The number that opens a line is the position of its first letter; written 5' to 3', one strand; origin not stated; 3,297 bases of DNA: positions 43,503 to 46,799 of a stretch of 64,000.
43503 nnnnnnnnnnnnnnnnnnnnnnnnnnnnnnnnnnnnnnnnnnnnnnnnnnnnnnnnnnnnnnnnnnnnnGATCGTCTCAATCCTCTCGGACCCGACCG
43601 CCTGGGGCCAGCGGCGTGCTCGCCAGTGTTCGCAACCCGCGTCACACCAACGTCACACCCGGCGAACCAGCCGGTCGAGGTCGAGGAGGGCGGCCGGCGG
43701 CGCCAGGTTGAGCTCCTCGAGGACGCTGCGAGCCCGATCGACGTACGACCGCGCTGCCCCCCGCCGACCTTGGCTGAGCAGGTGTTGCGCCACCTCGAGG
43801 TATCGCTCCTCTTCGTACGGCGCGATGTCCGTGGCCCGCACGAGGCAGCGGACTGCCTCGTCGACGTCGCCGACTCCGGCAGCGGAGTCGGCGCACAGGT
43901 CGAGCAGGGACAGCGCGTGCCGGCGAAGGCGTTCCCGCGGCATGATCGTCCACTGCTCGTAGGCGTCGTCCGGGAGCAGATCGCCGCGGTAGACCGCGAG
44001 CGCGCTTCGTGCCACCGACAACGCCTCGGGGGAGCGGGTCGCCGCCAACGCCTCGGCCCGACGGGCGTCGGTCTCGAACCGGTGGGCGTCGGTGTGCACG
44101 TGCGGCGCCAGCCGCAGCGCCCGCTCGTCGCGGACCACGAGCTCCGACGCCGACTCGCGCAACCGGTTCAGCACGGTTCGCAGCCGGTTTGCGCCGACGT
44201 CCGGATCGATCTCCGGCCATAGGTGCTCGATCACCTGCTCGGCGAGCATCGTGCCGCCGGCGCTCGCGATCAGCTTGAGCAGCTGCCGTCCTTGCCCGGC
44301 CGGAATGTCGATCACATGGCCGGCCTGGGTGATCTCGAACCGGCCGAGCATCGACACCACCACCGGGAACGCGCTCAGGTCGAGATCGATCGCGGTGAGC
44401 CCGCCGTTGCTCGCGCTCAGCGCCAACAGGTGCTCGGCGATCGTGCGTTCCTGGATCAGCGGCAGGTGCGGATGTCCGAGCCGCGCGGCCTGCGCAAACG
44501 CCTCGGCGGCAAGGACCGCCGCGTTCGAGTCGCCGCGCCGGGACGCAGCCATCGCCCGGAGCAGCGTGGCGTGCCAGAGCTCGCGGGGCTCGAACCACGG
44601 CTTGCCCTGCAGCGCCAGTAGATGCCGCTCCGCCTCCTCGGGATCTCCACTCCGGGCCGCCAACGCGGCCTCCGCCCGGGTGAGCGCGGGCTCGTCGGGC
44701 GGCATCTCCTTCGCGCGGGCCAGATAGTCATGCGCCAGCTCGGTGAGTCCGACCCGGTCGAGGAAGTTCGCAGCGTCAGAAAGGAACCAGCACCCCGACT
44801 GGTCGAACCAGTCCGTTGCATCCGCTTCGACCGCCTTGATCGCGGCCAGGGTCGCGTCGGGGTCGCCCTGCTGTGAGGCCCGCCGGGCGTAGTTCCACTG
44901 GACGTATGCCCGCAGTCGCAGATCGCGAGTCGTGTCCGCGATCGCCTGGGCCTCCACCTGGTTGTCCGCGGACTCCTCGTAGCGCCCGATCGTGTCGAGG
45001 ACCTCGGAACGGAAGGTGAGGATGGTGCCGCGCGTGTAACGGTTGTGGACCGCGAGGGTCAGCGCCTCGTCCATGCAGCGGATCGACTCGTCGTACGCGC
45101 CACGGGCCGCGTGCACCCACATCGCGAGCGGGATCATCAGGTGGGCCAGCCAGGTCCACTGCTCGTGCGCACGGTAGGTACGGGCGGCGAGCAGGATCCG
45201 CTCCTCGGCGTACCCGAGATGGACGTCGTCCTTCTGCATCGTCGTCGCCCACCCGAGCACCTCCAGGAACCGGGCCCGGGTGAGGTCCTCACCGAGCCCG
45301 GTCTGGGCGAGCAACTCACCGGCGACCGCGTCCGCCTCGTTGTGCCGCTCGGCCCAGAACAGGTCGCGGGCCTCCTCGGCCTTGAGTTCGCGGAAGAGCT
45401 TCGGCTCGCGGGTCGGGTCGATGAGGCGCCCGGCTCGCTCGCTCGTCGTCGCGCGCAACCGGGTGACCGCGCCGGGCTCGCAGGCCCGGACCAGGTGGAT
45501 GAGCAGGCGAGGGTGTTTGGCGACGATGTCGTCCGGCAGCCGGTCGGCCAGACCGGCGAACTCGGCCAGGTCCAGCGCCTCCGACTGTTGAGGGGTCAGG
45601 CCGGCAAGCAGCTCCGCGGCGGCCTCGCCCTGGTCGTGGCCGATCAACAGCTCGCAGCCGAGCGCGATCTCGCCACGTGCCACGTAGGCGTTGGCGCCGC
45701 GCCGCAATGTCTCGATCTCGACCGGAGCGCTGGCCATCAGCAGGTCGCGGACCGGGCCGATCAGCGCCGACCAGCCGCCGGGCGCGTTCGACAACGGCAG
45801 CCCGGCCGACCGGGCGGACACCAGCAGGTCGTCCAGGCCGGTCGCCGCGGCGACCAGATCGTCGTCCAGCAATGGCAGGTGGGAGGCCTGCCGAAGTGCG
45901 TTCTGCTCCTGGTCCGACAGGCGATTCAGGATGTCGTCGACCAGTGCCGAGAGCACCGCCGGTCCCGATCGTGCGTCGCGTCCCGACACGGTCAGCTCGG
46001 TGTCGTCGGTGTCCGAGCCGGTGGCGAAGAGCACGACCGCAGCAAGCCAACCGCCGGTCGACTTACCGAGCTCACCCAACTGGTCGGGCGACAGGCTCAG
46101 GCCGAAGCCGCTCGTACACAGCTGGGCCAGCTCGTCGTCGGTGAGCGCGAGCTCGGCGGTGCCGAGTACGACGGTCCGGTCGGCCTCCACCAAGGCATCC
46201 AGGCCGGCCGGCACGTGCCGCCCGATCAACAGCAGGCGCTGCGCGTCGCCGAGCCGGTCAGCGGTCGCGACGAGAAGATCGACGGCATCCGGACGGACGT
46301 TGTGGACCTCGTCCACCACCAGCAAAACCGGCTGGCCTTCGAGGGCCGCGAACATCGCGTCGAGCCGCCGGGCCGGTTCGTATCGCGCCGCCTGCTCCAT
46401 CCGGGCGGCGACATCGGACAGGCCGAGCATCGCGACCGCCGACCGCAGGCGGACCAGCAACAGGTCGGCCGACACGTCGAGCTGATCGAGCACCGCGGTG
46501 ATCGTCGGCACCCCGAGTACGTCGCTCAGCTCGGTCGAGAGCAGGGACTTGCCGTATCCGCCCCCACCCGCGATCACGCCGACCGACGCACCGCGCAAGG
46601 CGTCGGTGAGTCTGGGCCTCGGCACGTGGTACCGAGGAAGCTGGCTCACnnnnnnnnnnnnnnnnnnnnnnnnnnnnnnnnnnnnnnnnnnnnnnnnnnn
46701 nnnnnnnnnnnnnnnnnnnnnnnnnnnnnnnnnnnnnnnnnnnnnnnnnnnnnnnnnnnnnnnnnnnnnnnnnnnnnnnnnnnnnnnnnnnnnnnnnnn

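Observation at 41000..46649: Co-directional cluster: inverted-architecture STAND regulator / orphan receiver / RNB exoribonuclease / small membrane PH-like protein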

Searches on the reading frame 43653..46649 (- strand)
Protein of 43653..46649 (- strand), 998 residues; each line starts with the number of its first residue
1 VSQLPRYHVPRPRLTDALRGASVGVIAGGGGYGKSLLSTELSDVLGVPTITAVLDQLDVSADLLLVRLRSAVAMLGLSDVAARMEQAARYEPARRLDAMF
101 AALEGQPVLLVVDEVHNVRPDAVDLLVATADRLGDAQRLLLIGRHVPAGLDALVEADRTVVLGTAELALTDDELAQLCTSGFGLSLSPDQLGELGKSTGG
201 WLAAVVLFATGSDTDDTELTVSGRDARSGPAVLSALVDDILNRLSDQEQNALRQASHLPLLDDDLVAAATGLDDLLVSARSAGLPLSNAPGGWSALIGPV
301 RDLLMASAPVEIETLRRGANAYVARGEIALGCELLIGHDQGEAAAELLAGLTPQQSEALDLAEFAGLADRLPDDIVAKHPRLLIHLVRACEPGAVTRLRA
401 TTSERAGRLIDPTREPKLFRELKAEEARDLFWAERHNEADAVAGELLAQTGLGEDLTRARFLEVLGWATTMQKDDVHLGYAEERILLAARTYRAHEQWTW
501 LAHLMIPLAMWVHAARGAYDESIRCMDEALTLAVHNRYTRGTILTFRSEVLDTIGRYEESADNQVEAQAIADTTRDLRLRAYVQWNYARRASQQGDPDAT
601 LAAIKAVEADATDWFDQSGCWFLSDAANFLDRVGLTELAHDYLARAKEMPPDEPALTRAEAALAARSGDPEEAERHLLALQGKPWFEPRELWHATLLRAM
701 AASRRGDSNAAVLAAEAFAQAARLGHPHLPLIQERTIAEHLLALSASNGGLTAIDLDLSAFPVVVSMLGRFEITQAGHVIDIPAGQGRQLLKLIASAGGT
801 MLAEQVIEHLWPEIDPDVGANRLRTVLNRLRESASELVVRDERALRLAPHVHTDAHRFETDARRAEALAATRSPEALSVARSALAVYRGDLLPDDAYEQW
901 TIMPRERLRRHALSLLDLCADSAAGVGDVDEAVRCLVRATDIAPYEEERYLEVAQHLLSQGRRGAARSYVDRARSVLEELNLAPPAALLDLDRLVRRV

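Call 3: search_protein_families(library=pfam, proteins=[window:43653-46649:-], max_evalue=0.01)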
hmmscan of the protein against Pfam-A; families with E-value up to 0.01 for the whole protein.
window:43653-46649:- (998 aa): 5 families
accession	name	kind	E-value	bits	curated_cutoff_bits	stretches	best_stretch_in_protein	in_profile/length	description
PF03704.23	BTAD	-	4.7e-12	46.9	22.1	1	853-993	1-143/146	Bacterial transcriptional activator domain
PF13401.12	AAA_22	-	2.6e-06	28.2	27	1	20-143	4-122/130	AAA domain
PF13191.12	AAA_16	-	0.0011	19.9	32.6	1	17-142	15-167/167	AAA ATPase domain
PF07719.23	TPR_2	-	0.0027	18.2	27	0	512-533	10-31/34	Tetratricopeptide repeat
PF13424.12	TPR_12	-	0.0062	17.1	30.1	1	512-571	12-75/77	Tetratricopeptide repeat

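Call 4: search_protein_families(library=ncbifam, proteins=[window:43653-46649:-], max_evalue=0.01)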
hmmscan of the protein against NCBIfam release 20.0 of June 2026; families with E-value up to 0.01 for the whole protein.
window:43653-46649:- (998 aa): 3 families
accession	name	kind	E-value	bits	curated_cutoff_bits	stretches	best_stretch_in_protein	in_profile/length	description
NF003420.0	PRK04841.1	equivalog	3.4e-11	41.9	537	1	8-274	16-293/903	HTH-type transcriptional regulator MalT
TIGR02917.1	PEP_TPR_lipo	equivalog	0.00042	18.3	312.2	0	634-716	377-455/899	XrtA/PEP-CTERM system TPR-repeat protein PrsT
TIGR02521.1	type_IV_pilW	equivalog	0.0034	17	154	0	926-977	148-199/234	type IV pilus biogenesis/stability protein PilW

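Call 18: find_homologous_proteins(query=window:43653-46649:-, max_evalue=0.00001)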
Query window:43653-46649:- (998 aa): 80 proteins with E <= 0.00001 among 8000 candidates.
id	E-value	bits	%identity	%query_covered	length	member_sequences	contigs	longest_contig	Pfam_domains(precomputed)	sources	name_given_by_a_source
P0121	0.0e+0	2106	97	100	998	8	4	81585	PF03704.24,PF13401.13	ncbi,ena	-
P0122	0.0e+0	1666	78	100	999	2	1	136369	PF03704.24,PF13401.13,PF13191.13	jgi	jgi:ATP/maltotriose-dependent transcriptional regulator MalT/DNA-binding SARP family transcriptional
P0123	0.0e+0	1553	73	100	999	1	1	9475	PF03704.24,PF00515.35,PF13401.13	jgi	jgi:ATP/maltotriose-dependent transcriptional regulator MalT/DNA-binding SARP family transcriptional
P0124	0.0e+0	1534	71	100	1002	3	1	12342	PF03704.24,PF00515.35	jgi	jgi:DNA-binding SARP family transcriptional activator/ATP/maltotriose-dependent transcriptional regu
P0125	0.0e+0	1450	69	100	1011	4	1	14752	PF03704.24,PF13401.13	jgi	jgi:DNA-binding SARP family transcriptional activator/ATP/maltotriose-dependent transcriptional regu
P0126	0.0e+0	1446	70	97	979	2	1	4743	PF03704.24,PF13401.13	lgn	-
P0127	0.0e+0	1438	70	97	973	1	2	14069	PF03704.24,PF13401.13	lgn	-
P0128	0.0e+0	1396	67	100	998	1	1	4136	PF03704.24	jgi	jgi:DNA-binding SARP family transcriptional activator/ATP/maltotriose-dependent transcriptional regu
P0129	0.0e+0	1378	66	99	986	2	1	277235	PF03704.24,PF00515.35,PF13401.13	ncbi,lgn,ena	-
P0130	0.0e+0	1323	64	99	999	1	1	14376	PF03704.24,PF00515.35,PF13424.13,PF13401.13,PF07719.24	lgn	-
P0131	0.0e+0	1268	62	97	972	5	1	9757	PF03704.24,PF07719.24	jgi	jgi:DNA-binding SARP family transcriptional activator/ATP/maltotriose-dependent transcriptional regu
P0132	0.0e+0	1041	54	100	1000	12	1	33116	PF03704.24,PF00515.35,PF13181.13,PF07719.24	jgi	jgi:DNA-binding SARP family transcriptional activator/ATP/maltotriose-dependent transcriptional regu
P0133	0.0e+0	1040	54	100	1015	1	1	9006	PF03704.24,PF00515.35,PF07719.24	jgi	jgi:DNA-binding SARP family transcriptional activator/ATP/maltotriose-dependent transcriptional regu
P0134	0.0e+0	1037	54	99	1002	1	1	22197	PF03704.24,PF13401.13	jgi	jgi:DNA-binding SARP family transcriptional activator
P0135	3.8e-290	984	53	100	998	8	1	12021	PF14559.13,PF03704.24,PF13401.13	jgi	-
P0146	2.9e-268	911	51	100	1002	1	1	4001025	PF03704.24,PF13401.13,PF13191.13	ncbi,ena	-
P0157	1.0e-179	618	40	99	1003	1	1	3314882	PF03704.24,PF07719.24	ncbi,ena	-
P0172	4.0e-158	547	38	99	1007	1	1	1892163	PF03704.24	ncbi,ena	-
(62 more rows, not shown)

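Call 19: find_encoding_contigs(protein=P0129, flank=8000, max_places=1)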
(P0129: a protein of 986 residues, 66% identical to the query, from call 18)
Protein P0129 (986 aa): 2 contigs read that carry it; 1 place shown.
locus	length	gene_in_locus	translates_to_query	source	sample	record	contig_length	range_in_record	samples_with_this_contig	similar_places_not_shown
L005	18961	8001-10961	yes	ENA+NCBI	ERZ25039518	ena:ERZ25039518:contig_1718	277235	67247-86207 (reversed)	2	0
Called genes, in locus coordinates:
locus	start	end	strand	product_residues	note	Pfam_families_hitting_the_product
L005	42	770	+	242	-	PF13489:Methyltransf_23 (weak), PF13847:Methyltransf_31 (faint), PF08241:Methyltransf_11, PF08242:Methyltransf_12, PF13649:Methyltransf_25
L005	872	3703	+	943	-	PF01804:Penicil_amidase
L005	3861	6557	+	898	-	PF03699:UPF0182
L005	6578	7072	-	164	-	PF00255:GSHPx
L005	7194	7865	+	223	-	-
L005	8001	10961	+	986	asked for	PF13401:AAA_22 (weak), PF00515:TPR_1 (faint), PF03704:BTAD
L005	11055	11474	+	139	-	-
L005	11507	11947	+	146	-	PF00072:Response_reg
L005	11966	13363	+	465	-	PF00773:RNB, PF18614:RNase_II_C_S1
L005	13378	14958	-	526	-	PF00117:GATase, PF07722:Peptidase_C26, PF02540:NAD_synthase (weak), PF00958:GMP_synt_C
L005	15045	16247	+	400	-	-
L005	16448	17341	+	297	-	PF13338:AbiEi_4, PF18741:MTES_1575 (weak)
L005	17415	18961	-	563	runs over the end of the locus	PF00890:FAD_binding_2 (weak), PF01266:DAO (faint), PF07992:Pyr_redox_2 (weak), PF00732:GMC_oxred_N (weak), PF05199:GMC_oxred_C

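Call 20: find_encoding_contigs(protein=P0146, flank=8000, max_places=1)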
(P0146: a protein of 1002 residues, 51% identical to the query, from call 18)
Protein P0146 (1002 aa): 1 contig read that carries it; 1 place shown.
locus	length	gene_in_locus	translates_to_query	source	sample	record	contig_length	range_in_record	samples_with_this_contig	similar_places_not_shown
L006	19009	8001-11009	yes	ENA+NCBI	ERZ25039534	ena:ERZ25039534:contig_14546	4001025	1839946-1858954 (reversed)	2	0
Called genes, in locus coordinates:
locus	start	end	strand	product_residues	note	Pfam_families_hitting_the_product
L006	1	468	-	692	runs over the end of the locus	PF12770:CHAT, PF07721:TPR_4 (faint), PF03704:BTAD (faint), PF13432:TPR_16, PF13424:TPR_12 (weak), PF13414:TPR_11 (weak), PF13432:TPR_16, PF14559:TPR_19 (weak), +11 more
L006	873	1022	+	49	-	-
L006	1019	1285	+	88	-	-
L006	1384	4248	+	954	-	PF13676:TIR_2, PF13191:AAA_16 (weak), PF13401:AAA_22 (faint), PF13174:TPR_6 (faint), PF13432:TPR_16 (faint), PF13424:TPR_12 (weak), PF00515:TPR_1 (faint), PF13424:TPR_12, +2 more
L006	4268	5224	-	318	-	PF01636:APH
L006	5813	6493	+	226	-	-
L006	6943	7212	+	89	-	PF01906:YbjQ_1 (weak)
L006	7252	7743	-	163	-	PF04493:Endonuclease_5 (faint)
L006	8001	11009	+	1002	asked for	PF13191:AAA_16 (weak), PF13401:AAA_22 (weak), PF03704:BTAD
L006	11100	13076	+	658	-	-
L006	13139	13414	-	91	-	-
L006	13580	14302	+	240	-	PF00497:SBP_bac_3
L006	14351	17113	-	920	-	PF13374:TPR_10 (faint), PF12770:CHAT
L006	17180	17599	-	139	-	PF01243:PNPOx_N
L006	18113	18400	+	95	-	PF00583:Acetyltransf_1, PF13508:Acetyltransf_7, PF13673:Acetyltransf_10 (weak), PF08445:FR47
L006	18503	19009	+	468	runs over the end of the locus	-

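Call 21: find_encoding_contigs(protein=P0157, flank=8000, max_places=1)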
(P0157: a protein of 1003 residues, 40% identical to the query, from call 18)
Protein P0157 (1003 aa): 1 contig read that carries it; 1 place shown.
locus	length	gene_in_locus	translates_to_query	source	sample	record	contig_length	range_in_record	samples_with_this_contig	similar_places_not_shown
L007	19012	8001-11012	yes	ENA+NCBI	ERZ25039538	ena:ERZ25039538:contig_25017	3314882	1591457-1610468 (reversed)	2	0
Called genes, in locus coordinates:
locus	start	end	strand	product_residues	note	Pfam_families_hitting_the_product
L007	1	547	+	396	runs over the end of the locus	PF00817:IMS, PF11798:IMS_HHH (weak), PF21999:IMS_HHH_1 (weak), PF11799:IMS_C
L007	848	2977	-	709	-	-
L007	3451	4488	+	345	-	PF08281:Sigma70_r4_2 (faint), PF00196:GerE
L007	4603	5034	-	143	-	-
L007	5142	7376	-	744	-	PF13620:CarboxypepD_reg (weak)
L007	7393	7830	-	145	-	-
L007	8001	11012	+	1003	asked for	PF07719:TPR_2 (faint), PF03704:BTAD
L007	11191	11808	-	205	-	PF00753:Lactamase_B, PF12706:Lactamase_B_2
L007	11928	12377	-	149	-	-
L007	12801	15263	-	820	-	-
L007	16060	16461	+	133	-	-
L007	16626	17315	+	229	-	PF00174:Oxidored_molyb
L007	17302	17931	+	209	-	PF01292:Ni_hydr_CYTB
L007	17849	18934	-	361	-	-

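Call 22: find_encoding_contigs(protein=P0172, flank=8000, max_places=1)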
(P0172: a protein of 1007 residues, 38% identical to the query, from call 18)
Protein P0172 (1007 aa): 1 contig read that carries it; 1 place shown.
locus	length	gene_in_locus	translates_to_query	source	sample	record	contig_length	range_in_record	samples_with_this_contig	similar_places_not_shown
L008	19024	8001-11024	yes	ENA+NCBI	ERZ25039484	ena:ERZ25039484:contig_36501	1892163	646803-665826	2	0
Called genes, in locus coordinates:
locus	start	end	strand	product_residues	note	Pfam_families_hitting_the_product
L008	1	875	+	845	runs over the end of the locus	PF13671:AAA_33, PF00149:Metallophos, PF16542:PNKP_ligase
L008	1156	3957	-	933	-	PF00931:NB-ARC (weak), PF13401:AAA_22 (weak), PF25872:HTH_77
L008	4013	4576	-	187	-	PF13527:Acetyltransf_9 (weak), PF00583:Acetyltransf_1, PF13673:Acetyltransf_10, PF13508:Acetyltransf_7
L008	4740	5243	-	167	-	-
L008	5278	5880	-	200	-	PF13489:Methyltransf_23, PF00398:RrnaAD, PF13847:Methyltransf_31 (weak), PF08241:Methyltransf_11, PF08242:Methyltransf_12, PF13649:Methyltransf_25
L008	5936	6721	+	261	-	PF02311:AraC_binding, PF07883:Cupin_2 (weak), PF12833:HTH_18, PF00165:HTH_AraC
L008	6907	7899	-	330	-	PF03640:Lipoprotein_15 (weak)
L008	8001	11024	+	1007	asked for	PF03704:BTAD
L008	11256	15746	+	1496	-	PF16640:Big_3_5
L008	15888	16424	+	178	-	PF04978:MST, PF11716:MDMPI_N, PF12867:DinB_2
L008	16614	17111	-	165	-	-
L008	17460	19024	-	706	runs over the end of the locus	-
